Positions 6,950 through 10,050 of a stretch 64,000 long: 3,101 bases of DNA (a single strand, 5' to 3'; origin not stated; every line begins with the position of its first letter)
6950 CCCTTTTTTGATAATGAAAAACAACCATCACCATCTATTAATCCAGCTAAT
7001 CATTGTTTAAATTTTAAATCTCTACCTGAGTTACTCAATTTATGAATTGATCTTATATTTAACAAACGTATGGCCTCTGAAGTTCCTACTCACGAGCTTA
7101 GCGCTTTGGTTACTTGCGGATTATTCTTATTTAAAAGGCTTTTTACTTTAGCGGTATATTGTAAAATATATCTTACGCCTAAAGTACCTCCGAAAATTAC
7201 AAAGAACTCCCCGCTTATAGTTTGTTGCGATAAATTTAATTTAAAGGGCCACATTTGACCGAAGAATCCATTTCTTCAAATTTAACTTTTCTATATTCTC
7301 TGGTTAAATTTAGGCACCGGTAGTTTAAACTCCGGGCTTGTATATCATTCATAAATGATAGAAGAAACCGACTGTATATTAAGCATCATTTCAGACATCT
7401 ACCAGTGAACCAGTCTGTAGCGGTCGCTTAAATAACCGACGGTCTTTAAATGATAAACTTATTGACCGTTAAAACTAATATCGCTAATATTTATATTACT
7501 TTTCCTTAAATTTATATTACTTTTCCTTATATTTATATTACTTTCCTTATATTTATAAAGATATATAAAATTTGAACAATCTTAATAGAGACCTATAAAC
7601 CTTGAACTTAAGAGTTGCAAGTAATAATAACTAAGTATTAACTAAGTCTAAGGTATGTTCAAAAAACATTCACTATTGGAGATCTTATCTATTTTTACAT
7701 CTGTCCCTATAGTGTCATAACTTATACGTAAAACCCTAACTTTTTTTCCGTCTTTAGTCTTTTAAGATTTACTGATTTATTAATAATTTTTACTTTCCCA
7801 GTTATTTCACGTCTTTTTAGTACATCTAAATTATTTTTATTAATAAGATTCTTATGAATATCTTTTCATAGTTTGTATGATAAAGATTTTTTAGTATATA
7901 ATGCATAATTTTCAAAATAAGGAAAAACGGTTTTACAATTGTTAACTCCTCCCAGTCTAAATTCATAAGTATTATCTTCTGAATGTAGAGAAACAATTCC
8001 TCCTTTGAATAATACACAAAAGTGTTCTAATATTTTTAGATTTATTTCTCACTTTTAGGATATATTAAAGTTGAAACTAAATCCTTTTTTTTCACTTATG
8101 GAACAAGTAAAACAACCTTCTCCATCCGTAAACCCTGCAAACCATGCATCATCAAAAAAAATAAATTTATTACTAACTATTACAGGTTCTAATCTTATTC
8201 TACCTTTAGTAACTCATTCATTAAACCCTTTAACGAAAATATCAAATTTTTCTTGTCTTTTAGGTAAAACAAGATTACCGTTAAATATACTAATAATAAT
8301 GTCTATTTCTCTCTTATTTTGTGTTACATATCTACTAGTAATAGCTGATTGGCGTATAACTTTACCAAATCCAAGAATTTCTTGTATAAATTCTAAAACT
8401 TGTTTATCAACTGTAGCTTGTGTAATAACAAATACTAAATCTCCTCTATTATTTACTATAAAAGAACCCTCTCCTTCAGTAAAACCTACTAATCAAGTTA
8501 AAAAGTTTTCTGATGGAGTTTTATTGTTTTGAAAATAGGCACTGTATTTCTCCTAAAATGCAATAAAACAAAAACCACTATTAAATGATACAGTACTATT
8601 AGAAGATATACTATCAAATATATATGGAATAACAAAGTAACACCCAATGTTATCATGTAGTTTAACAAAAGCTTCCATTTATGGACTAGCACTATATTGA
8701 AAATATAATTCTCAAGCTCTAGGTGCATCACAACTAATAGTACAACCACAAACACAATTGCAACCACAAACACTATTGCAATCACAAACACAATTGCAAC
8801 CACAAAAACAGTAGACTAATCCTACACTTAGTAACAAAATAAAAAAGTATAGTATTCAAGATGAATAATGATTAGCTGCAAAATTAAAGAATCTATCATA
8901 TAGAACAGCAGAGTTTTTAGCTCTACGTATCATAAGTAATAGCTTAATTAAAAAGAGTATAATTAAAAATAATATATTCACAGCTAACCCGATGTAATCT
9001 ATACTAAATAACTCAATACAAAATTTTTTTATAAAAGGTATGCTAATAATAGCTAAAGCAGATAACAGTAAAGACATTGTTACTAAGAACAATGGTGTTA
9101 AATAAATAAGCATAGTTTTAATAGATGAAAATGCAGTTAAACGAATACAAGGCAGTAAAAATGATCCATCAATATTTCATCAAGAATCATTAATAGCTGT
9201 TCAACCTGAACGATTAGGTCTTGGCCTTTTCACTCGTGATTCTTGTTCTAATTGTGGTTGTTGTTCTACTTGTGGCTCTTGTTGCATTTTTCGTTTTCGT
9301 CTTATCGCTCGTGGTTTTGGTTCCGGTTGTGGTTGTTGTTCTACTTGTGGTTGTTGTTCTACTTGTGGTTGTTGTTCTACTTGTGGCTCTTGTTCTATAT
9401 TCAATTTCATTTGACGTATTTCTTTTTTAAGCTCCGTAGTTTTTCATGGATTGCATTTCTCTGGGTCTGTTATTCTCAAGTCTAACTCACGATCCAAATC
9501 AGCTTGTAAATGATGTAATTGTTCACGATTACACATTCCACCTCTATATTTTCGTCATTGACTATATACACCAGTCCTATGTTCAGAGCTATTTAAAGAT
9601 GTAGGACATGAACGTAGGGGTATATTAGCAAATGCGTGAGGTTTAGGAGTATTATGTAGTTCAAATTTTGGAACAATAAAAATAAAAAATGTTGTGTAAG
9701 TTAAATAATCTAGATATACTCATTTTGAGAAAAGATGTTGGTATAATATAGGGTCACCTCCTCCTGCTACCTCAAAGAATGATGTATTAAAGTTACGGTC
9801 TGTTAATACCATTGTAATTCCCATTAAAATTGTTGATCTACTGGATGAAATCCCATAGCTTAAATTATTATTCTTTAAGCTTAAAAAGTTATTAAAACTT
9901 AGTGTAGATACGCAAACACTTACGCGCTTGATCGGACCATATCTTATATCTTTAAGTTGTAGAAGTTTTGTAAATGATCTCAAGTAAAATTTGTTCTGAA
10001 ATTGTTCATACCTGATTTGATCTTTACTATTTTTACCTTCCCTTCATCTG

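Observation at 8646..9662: Cox1-end / cargo / Cox2-start cassette inserted in frame into the cox1-709 intron ORF (copy 1)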

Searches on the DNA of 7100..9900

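Call 81: search_rna_families(source=window, start=7100, end=9900, threshold=evalue, max_evalue=0.1)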
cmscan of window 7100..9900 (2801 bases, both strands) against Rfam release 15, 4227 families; matches with E-value up to 0.1: 0.
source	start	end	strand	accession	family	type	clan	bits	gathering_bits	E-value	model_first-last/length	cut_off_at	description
